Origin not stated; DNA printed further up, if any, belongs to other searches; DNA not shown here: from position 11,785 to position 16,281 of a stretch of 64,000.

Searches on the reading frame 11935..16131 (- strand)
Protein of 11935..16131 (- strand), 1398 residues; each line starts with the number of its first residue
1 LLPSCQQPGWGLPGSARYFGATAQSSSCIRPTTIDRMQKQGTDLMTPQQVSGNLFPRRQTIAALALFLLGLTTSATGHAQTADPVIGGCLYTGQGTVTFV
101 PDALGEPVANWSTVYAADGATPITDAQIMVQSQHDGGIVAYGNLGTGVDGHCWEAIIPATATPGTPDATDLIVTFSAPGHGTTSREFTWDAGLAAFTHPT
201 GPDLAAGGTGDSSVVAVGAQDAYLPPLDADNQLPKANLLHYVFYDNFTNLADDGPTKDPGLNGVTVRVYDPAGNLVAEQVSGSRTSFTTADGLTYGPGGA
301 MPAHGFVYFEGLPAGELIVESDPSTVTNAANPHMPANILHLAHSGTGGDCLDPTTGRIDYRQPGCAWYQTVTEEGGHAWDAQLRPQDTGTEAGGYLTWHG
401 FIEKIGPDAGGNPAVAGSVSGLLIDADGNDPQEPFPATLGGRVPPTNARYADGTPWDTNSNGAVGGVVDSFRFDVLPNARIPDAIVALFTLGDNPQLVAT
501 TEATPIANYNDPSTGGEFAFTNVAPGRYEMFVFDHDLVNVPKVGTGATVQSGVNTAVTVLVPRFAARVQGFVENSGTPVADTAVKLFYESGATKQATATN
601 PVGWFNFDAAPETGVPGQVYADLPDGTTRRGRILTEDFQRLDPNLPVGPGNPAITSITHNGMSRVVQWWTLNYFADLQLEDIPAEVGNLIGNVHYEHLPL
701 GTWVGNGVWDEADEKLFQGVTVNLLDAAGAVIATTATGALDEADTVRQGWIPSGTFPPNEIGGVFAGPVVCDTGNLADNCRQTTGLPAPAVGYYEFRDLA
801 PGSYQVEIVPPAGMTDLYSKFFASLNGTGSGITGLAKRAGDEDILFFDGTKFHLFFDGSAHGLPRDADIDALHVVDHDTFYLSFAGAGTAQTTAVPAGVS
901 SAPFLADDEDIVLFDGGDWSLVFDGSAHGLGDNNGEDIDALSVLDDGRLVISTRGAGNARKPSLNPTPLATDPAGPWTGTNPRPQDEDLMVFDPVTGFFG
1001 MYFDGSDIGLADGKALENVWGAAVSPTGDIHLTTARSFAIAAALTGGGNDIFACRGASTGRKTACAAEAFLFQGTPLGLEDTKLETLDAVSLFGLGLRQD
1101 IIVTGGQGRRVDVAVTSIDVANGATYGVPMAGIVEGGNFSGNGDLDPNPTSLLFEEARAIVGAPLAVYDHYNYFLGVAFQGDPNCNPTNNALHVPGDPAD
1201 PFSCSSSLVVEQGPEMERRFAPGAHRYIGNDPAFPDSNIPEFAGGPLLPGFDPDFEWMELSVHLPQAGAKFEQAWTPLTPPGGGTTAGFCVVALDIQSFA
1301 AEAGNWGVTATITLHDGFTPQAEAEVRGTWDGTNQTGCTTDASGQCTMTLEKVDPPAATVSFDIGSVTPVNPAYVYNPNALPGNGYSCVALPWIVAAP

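Call 34: search_protein_families(library=pfam, proteins=[window:11935-16131:-], max_evalue=0.00001)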
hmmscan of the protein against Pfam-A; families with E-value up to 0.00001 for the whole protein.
window:11935-16131:- (1398 aa): 1 family
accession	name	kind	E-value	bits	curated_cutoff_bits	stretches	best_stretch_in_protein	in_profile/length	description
PF17210.9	SdrD_B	-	4.6e-15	56.2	29.7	0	790-815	46-71/112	SdrD B-like domain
